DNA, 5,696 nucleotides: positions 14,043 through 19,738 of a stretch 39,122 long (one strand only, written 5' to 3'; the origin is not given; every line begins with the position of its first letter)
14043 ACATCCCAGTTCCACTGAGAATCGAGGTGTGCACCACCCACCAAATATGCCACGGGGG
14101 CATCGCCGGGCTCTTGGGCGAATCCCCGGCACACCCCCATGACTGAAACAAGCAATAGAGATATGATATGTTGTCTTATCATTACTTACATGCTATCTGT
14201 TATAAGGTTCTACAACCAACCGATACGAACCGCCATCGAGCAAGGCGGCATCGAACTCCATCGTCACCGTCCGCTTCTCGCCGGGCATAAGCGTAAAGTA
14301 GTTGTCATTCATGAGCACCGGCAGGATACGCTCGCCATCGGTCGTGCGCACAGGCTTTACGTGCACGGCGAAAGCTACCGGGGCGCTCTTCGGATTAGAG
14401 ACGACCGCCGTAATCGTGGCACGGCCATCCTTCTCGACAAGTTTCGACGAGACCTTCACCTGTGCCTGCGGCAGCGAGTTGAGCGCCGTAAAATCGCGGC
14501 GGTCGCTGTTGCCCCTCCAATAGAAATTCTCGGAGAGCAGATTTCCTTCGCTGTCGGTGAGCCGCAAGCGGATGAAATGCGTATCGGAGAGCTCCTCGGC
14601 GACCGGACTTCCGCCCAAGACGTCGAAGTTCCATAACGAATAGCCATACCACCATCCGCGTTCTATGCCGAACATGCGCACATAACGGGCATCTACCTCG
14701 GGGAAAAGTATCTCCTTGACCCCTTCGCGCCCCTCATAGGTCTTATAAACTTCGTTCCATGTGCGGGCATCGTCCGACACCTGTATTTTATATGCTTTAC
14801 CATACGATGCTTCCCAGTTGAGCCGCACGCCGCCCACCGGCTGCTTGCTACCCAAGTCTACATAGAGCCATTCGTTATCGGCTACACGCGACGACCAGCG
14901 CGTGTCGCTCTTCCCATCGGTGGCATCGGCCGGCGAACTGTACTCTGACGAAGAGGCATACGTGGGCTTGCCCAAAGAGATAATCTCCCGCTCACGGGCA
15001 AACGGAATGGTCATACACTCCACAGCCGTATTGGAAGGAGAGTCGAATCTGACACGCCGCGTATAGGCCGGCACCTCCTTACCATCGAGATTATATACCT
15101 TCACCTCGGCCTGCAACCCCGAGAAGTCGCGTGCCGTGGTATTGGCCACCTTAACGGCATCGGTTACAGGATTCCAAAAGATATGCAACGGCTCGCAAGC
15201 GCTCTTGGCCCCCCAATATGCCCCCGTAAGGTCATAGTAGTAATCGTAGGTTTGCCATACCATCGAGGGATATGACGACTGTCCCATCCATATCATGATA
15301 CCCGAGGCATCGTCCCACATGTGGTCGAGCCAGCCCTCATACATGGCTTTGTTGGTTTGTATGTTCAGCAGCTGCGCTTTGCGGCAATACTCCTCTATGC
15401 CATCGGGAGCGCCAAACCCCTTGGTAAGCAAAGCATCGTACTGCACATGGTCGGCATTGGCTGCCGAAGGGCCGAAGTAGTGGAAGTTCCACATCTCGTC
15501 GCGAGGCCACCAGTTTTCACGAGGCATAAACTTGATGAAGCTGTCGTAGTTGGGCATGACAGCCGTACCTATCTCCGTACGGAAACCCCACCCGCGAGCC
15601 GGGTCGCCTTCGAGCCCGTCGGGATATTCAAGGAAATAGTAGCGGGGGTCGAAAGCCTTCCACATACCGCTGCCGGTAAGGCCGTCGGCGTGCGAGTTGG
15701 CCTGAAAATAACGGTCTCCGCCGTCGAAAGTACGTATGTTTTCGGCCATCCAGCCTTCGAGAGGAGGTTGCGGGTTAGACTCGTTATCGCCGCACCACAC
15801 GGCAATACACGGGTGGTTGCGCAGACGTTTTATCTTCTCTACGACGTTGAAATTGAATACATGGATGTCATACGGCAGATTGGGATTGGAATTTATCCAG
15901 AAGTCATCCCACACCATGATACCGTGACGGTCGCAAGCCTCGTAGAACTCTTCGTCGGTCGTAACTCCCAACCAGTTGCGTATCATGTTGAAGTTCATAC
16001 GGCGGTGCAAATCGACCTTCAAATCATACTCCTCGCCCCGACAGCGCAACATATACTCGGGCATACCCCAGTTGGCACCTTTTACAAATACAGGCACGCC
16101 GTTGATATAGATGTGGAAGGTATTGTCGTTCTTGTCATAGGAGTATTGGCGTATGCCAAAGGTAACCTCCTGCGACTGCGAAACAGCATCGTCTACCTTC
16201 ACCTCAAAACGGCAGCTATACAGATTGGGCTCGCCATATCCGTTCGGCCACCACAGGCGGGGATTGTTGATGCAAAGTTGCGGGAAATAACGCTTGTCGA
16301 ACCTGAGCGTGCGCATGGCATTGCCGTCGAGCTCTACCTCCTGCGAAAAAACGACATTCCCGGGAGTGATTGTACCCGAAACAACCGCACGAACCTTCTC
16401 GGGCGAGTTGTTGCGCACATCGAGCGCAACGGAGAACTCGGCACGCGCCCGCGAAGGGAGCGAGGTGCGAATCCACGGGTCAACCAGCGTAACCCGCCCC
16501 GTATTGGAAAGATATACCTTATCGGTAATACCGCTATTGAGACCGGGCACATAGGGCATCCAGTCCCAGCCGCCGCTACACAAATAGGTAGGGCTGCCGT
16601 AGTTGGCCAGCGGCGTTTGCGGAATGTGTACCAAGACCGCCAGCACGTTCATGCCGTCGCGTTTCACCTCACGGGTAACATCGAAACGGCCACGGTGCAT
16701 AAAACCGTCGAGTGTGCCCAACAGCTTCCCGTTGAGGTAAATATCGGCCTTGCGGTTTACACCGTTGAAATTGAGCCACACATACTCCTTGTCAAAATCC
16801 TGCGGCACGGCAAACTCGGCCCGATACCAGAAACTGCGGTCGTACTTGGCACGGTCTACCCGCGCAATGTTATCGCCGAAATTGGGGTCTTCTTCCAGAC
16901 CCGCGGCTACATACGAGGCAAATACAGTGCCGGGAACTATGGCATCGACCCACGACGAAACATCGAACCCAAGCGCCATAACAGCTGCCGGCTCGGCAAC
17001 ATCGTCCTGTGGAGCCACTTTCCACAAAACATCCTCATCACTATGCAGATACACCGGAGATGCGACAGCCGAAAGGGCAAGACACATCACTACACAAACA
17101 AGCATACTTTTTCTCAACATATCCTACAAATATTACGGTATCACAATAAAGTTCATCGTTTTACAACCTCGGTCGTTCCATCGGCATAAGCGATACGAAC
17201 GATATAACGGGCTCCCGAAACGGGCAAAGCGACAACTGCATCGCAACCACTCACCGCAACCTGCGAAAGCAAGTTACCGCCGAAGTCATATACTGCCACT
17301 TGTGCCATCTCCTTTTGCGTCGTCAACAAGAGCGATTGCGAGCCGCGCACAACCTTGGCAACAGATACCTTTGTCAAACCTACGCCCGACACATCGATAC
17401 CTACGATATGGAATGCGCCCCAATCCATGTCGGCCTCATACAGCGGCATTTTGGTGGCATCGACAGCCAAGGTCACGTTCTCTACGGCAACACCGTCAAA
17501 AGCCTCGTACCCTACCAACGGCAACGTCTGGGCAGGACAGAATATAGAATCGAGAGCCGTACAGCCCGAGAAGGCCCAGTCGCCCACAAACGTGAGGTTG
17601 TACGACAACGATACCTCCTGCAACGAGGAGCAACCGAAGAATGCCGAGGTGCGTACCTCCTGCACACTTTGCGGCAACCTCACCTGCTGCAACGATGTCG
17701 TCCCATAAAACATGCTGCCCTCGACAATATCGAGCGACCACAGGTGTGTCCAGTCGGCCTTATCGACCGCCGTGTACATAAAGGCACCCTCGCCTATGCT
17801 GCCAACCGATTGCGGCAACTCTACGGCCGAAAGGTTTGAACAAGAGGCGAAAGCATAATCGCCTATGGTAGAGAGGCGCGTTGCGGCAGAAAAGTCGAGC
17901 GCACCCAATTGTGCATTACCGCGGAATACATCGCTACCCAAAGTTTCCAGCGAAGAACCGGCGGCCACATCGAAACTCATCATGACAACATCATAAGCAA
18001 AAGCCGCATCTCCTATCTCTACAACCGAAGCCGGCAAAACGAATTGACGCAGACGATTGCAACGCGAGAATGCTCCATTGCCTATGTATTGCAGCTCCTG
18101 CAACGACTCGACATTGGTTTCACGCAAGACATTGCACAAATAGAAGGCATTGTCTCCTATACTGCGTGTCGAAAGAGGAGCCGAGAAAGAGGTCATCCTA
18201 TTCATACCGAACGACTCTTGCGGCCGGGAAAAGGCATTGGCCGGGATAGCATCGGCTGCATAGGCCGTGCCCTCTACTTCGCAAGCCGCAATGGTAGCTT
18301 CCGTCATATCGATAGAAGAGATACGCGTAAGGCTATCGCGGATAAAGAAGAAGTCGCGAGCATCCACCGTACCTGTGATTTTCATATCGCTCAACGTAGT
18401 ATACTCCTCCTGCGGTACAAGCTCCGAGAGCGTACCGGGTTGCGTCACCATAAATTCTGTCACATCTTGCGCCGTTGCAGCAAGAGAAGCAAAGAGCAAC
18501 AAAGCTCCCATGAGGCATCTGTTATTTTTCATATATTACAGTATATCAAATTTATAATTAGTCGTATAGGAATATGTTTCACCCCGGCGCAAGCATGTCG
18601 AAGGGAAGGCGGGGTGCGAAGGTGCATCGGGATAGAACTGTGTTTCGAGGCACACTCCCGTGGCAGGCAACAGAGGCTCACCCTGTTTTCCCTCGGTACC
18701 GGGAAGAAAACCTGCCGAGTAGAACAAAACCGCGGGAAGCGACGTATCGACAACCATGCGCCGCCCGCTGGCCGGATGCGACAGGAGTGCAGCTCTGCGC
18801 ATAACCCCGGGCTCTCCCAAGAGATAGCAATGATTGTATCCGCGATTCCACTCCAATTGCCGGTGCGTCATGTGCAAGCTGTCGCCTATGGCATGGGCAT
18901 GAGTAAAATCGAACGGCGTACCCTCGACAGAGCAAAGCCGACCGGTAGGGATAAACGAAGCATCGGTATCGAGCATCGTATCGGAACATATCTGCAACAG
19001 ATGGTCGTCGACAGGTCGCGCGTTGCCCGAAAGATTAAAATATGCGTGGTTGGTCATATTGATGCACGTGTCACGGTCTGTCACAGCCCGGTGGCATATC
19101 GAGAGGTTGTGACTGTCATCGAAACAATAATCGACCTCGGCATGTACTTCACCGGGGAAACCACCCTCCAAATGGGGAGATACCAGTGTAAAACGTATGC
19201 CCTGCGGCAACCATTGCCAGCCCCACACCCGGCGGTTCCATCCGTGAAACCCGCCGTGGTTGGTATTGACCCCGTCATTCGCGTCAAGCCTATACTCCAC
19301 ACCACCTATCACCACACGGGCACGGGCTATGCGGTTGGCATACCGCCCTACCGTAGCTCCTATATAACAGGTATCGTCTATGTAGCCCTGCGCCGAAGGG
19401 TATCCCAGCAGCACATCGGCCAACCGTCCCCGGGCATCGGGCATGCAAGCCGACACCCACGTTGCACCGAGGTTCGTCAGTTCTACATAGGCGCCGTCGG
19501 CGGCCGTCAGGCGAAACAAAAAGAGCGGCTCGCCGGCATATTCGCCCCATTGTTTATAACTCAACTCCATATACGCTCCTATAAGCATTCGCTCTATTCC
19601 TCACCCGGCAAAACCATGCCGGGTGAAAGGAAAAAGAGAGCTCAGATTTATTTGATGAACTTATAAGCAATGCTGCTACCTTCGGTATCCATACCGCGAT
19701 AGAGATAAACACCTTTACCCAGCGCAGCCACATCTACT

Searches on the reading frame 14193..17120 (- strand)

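Call 5: search_protein_families(library=pfam, proteins=[window:14193-17120:-])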
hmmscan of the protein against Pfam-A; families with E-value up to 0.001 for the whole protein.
window:14193-17120:- (975 aa): 9 families
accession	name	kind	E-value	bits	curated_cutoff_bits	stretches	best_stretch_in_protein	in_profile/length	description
PF18368.7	Ig_GlcNase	-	1.6e-24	86.5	26.3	1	865-974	1-104/105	Exo-beta-D-glucosaminidase Ig-fold domain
PF00754.31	F5_F8_type_C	-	3.7e-22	79.2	28.2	1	723-830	5-124/127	F5/8 type C domain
PF22633.2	F5_F8_type_C_2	-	1.1e-21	77.7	27.8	1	733-816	2-91/91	NedA-like, galactose-binding domain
PF22666.2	Glyco_hydro_2_N2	-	2.8e-21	76.7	27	1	55-192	9-161/167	Glycosyl hydrolase 2 galactose-binding domain-like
PF00703.27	Glyco_hydro_2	-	3.7e-17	63.5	23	1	212-324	3-109/109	Glycosyl hydrolases family 2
PF02837.24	Glyco_hydro_2_N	-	1.2e-07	32.3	28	1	84-164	54-133/169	Glycosyl hydrolases family 2, sugar binding domain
PF17786.7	Mannosidase_ig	-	4.2e-05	24.4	23.4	0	656-708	5-54/91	Mannosidase Ig/CBM-like domain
PF17753.7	Ig_mannosidase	-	0.00011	22.3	22.6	1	891-956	7-60/81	Ig-fold domain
PF02836.23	Glyco_hydro_2_C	-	0.00049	19.8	21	0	337-450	8-138/302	Glycosyl hydrolases family 2, TIM barrel domain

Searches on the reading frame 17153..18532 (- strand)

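Call 5: search_protein_families(library=pfam, proteins=[window:17153-18532:-])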
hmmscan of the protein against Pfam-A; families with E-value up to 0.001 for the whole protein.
window:17153-18532:- (459 aa): 2 families
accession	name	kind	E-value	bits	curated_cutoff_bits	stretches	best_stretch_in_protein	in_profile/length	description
PF13306.12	LRR_5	-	6.4e-42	142.9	27.7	3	267-360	22-113/127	BspA type Leucine rich repeat region (6 copies)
PF13855.12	LRR_8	-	3.9e-10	39.8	27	1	290-330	13-54/61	Leucine rich repeat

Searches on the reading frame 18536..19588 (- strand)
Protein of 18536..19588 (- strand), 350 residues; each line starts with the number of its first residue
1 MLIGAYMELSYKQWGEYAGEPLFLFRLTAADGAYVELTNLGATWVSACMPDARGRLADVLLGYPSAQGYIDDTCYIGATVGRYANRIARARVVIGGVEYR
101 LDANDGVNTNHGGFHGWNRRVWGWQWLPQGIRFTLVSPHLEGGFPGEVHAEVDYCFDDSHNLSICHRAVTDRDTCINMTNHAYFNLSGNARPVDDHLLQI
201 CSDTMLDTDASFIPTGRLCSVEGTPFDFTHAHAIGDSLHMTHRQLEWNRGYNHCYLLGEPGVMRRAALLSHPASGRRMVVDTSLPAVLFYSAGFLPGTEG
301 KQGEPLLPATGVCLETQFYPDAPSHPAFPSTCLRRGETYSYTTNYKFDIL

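Call 5: search_protein_families(library=pfam, proteins=[window:18536-19588:-])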
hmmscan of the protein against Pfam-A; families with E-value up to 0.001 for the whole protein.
window:18536-19588:- (350 aa): 1 family
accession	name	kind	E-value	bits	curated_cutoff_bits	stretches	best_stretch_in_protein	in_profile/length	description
PF01263.26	Aldose_epim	-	3.6e-75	253.6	27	1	25-346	3-299/299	Aldose 1-epimerase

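Call 29: search_protein_families(library=ncbifam, proteins=[window:18536-19588:-], max_evalue=0.00001)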
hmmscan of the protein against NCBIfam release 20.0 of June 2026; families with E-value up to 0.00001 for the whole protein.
window:18536-19588:- (350 aa): 3 families
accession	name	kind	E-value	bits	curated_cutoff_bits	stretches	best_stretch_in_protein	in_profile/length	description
TIGR02636.1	galM_Leloir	equivalog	7.2e-88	294.9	397.65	1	20-347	2-335/336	galactose-1-epimerase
NF008277.0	PRK11055.1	subfamily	6.9e-87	291.8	240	1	18-348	12-347/349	galactose-1-epimerase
NF011719.0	PRK15172.1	equivalog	8.8e-06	25.3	251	0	77-237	56-214/300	aldose-1-epimerase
